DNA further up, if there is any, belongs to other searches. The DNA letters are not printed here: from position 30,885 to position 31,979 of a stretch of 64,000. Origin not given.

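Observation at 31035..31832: Two diverged J-domain-like single-pass membrane paralogues about 21 kb apart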

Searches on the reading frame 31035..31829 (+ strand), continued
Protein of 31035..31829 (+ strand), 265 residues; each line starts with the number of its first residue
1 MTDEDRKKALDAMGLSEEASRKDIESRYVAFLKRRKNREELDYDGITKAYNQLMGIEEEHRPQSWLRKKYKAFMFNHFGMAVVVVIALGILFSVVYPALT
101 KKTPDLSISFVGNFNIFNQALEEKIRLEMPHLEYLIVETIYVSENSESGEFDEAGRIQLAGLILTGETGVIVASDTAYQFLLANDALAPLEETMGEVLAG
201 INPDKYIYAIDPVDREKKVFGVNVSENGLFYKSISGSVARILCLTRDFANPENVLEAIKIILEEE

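Call 55: find_encoding_contigs(protein=P0037, flank=6000, max_places=3)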
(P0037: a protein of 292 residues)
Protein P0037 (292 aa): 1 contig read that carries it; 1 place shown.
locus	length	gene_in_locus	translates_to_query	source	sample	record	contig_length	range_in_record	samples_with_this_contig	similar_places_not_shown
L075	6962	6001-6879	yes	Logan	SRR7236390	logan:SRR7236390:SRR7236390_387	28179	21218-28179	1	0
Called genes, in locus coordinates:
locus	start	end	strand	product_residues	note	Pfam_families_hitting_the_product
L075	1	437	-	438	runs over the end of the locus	PF22671:Gp18_domIII_N, PF17481:Phage_sheath_domII, PF04984:Phage_sheath_1, PF17482:Phage_sheath_1C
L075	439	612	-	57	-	-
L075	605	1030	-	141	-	PF20765:Phage_tail_terminator_8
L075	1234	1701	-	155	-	-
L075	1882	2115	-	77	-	PF13560:HTH_31, PF01381:HTH_3, PF13413:HTH_25 (weak), PF13443:HTH_26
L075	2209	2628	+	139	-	PF12844:HTH_19, PF13560:HTH_31, PF01381:HTH_3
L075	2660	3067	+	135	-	PF06114:Peptidase_M78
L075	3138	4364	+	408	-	PF01139:RtcB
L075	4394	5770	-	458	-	PF03023:MurJ (weak), PF13440:Polysacc_synt_3 (weak), PF01554:MatE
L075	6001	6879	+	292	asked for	PF00226:DnaJ (weak)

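Call 56: find_encoding_contigs(protein=P0074, flank=6000, max_places=3)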
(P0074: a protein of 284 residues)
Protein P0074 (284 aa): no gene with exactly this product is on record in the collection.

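Call 57: find_encoding_contigs(protein=P0032, flank=6000, max_places=3)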
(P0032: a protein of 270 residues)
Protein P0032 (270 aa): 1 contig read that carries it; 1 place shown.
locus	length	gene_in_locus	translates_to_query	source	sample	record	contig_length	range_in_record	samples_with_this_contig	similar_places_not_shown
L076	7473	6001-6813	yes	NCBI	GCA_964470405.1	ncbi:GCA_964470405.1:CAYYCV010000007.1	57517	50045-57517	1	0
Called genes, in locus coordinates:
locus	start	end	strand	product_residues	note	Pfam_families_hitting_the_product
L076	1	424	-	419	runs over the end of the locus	PF07690:MFS_1 (weak), PF11700:ATG22, PF13347:MFS_2 (faint), PF07690:MFS_1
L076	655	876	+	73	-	-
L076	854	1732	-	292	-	PF04909:Amidohydro_2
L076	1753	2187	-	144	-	PF05025:RbsD_FucU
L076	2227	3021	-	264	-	PF00106:adh_short, PF08659:KR, PF13561:adh_short_C2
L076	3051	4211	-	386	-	PF04295:GD_AH_second, PF20629:GD_AH_C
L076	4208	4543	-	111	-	PF08666:SAF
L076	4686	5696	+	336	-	PF00356:LacI, PF00532:Peripla_BP_1, PF13407:Peripla_BP_4, PF13377:Peripla_BP_3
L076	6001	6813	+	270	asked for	-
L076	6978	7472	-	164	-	?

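Call 58: find_encoding_contigs(protein=P0083, flank=6000, max_places=3)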
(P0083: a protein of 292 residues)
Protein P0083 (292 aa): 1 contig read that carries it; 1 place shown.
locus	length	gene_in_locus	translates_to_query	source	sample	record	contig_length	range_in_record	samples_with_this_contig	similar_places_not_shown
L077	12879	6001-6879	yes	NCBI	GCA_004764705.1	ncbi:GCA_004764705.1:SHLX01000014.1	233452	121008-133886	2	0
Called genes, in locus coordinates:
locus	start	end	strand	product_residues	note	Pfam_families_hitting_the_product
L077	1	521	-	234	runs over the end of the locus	-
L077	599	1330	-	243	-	-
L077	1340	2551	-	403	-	PF13421:Band_7_1, PF01145:Band_7 (weak), PF17032:Zn_ribbon_15 (faint), PF10571:UPF0547 (faint), PF12773:DZR, PF13240:Zn_Ribbon_1 (faint), PF13248:Zn_ribbon_3 (faint), PF12773:DZR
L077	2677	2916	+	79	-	PF13031:DUF3892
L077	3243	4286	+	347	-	PF00005:ABC_tran, PF13304:AAA_21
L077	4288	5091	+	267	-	PF06182:ABC2_membrane_6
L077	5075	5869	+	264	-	PF06182:ABC2_membrane_6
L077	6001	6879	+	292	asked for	PF00226:DnaJ (weak)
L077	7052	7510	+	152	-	PF13690:CheX, PF04509:CheC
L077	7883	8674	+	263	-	PF00106:adh_short, PF08659:KR, PF13561:adh_short_C2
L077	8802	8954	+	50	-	-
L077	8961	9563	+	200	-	-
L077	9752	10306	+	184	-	PF04309:G3P_antiterm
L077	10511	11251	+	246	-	PF03009:GDPD, PF13653:GDPD_2 (weak)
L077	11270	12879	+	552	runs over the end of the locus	PF01266:DAO, PF16901:DAO_C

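Call 64: search_solved_structures(query=A2, max_evalue=1, show_alignments=3)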
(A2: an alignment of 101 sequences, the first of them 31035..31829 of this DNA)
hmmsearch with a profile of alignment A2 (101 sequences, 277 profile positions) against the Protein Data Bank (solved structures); distinct sequences matched with E-value up to 1: 80 (the best 60 are shown).
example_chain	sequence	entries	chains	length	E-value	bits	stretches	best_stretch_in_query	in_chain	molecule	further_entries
4j7z_A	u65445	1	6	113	1.8e-12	50.2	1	3-67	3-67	Chaperone protein DnaJ 2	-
9dyv_A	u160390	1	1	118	1.9e-12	50.2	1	3-67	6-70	Chaperone protein DnaJ 2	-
6psi_A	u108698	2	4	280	1.3e-11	47.4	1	3-66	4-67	Chaperone protein DnaJ 2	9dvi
5nro_B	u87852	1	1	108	4.2e-11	45.8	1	1-66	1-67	Chaperone protein DnaJ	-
4j80_A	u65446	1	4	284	5.2e-11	45.5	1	3-65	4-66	Chaperone protein DnaJ 2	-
1bq0_A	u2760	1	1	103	1.3e-10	44.2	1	3-66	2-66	DNAJ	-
1xbl_A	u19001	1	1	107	1.4e-10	44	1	3-66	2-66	DNAJ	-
1bqz_A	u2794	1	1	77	1.6e-10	43.9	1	3-66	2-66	DNAJ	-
6iws_A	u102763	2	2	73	3.4e-10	42.8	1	3-64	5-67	DnaJ homolog subfamily A member 3, mitochondrial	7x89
2dn9_A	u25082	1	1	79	4.7e-10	42.3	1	5-64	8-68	DnaJ homolog subfamily A member 3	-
2lo1_A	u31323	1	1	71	1.4e-09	40.7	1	5-65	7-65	DnaJ homolog subfamily A member 1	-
2ctr_A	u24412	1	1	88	2.1e-09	40.2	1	6-65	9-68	DnaJ homolog subfamily B member 9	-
2m6y_A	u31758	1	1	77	2.5e-09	40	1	5-64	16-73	DnaJ homolog subfamily A member 1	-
8e2o_A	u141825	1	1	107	3e-09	39.7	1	5-67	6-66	Isoform 2 of DnaJ homolog subfamily A member 1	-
2n04_A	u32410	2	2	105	1.1e-08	37.8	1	6-68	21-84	DnaJ homolog subfamily C member 5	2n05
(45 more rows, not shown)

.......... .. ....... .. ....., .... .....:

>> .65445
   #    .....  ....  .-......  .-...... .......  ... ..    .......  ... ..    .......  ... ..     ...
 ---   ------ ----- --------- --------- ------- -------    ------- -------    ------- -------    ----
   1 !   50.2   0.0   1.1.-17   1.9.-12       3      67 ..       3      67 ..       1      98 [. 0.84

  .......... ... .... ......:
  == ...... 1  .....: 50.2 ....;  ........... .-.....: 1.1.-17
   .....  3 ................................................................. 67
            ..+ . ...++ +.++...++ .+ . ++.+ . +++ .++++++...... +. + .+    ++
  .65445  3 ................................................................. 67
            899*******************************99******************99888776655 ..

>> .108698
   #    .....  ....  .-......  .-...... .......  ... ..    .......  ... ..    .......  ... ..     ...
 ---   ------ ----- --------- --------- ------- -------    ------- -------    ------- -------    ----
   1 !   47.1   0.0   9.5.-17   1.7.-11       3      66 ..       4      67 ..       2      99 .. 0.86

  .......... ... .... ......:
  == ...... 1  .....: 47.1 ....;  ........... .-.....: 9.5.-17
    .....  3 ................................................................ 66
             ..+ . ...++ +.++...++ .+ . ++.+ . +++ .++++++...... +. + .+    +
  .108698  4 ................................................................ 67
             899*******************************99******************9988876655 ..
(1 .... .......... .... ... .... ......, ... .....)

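Call 80: search_protein_families(library=ncbifam, alignment_id=A5, max_evalue=0.01)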
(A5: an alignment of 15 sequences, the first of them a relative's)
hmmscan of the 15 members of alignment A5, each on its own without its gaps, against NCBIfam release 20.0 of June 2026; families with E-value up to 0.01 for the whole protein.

A. member 1, P0014 (273 aa): 6 families
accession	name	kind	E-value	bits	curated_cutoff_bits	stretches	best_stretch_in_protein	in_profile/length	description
NF008035.0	PRK10767.1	subfamily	0.00079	18.6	338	1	5-63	3-59/374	molecular chaperone DnaJ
NF010892.0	PRK14299.1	equivalog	0.0013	18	392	1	5-63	3-58/291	chaperone protein DnaJ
TIGR02349.1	DnaJ_bact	equivalog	0.003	17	377.2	1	9-64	3-56/354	molecular chaperone DnaJ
TIGR03835.1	termin_org_DnaJ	equivalog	0.003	16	512.25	1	5-60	1-53/871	terminal organelle assembly protein TopJ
NF010871.0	PRK14278.1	equivalog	0.0043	16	502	1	6-63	3-57/378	molecular chaperone DnaJ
NF037946.1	terminal_TopJ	equivalog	0.0086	14.6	300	0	3-59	2-55/810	terminal organelle assembly protein TopJ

B. families by the number of members that match (of 15 scanned): 16 families
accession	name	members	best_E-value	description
NF010892.0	PRK14299.1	10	8e-07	chaperone protein DnaJ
NF050028.1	CldAdptActJ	9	9.4e-06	cold adaptation protein ActJcold adaptation protein ActJ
TIGR02349.1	DnaJ_bact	8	4.9e-06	molecular chaperone DnaJ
NF008035.0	PRK10767.1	8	1.8e-05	molecular chaperone DnaJ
NF010874.0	PRK14281.1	8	4.7e-05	chaperone protein DnaJ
NF010871.0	PRK14278.1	5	1.4e-06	molecular chaperone DnaJ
TIGR03835.1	termin_org_DnaJ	3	0.0011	terminal organelle assembly protein TopJ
NF010894.0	PRK14301.1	2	0.0033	chaperone protein DnaJ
NF010885.0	PRK14292.1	1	7.8e-05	chaperone protein DnaJ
NF003616.0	PRK05261.1-1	1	0.00011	phosphoketolase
NF007612.0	PRK10260.1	1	0.001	L,D-transpeptidase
NF007618.0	PRK10266.1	1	0.0011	curved DNA-binding protein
NF010872.0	PRK14279.1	1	0.0017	molecular chaperone DnaJ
NF011588.0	PRK15012.1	1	0.0064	isochorismate synthase MenF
NF037946.1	terminal_TopJ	1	0.0086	terminal organelle assembly protein TopJ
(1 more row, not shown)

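Call 81: search_protein_families(library=padloc, proteins=[window:31035-31829:+], max_evalue=0.01)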
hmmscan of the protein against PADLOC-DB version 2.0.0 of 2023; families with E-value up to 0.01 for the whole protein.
window:31035-31829:+ (265 aa): 1 family
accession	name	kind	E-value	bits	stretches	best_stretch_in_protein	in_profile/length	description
PDLC03795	RTasSLATT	-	0.0067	14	1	16-90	111-175/183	DRT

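Call 84: search_protein_families(library=ncbifam, proteins=[P0013, P0016, P0020, P0022, P0025, P0027, P0028, P0030, P0035, P0036], max_evalue=0.0005)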
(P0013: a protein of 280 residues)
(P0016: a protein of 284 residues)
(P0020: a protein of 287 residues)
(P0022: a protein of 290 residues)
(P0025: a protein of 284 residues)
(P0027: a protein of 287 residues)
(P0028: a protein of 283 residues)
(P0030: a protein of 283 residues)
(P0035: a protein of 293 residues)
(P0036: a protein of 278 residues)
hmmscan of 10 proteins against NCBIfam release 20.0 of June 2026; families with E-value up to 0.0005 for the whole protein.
P0013 (280 aa): 0 families

P0016 (284 aa): 0 families

P0020 (287 aa): 4 families
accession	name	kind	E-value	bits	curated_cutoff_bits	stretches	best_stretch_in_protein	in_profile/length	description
NF010892.0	PRK14299.1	equivalog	3e-05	23.4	392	1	4-97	4-102/291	chaperone protein DnaJ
TIGR02349.1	DnaJ_bact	equivalog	0.00024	20.6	377.2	1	8-60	4-55/354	molecular chaperone DnaJ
NF010874.0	PRK14281.1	equivalog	0.00035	19.8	619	0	8-61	7-59/397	chaperone protein DnaJ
NF008035.0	PRK10767.1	subfamily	0.00043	19.4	338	0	6-61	6-60/374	molecular chaperone DnaJ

P0022 (290 aa): 0 families

P0025 (284 aa): 4 families
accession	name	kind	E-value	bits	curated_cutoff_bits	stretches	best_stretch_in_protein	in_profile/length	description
NF010874.0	PRK14281.1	equivalog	4.7e-05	22.7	619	1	5-60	3-56/397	chaperone protein DnaJ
NF050028.1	CldAdptActJ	equivalog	0.00015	22.2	150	1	5-61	2-61/93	cold adaptation protein ActJcold adaptation protein ActJ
NF008035.0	PRK10767.1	subfamily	0.00019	20.6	338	1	5-61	4-58/374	molecular chaperone DnaJ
TIGR02349.1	DnaJ_bact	equivalog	0.00043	19.8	377.2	0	8-60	3-53/354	molecular chaperone DnaJ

P0027 (287 aa): 0 families

P0028 (283 aa): 0 families

P0030 (283 aa): 0 families

P0035 (293 aa): 5 families
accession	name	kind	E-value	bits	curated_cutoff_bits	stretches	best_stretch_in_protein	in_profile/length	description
NF010892.0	PRK14299.1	equivalog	8e-07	28.6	392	1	4-58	4-58/291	chaperone protein DnaJ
NF010871.0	PRK14278.1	equivalog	1.4e-06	27.5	502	1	3-57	3-56/378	molecular chaperone DnaJ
TIGR02349.1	DnaJ_bact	equivalog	4.9e-06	26.2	377.2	1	7-58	3-55/354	molecular chaperone DnaJ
NF008035.0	PRK10767.1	subfamily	1.8e-05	24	338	1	2-58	2-59/374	molecular chaperone DnaJ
NF010885.0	PRK14292.1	equivalog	7.8e-05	21.8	585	1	6-60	4-58/371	chaperone protein DnaJ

P0036 (278 aa): 5 families
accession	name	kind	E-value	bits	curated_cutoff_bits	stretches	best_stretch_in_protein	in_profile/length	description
NF010874.0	PRK14281.1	equivalog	5e-05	22.6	619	1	2-57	3-57/397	chaperone protein DnaJ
NF008035.0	PRK10767.1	subfamily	7e-05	22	338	1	2-57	4-58/374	molecular chaperone DnaJ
NF003616.0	PRK05261.1-1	subfamily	0.00011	20.6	777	1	105-185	603-683/788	phosphoketolase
NF010871.0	PRK14278.1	equivalog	0.00013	20.9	502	1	2-57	3-56/378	molecular chaperone DnaJ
TIGR02349.1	DnaJ_bact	equivalog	0.00025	20.6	377.2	1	4-57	2-54/354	molecular chaperone DnaJ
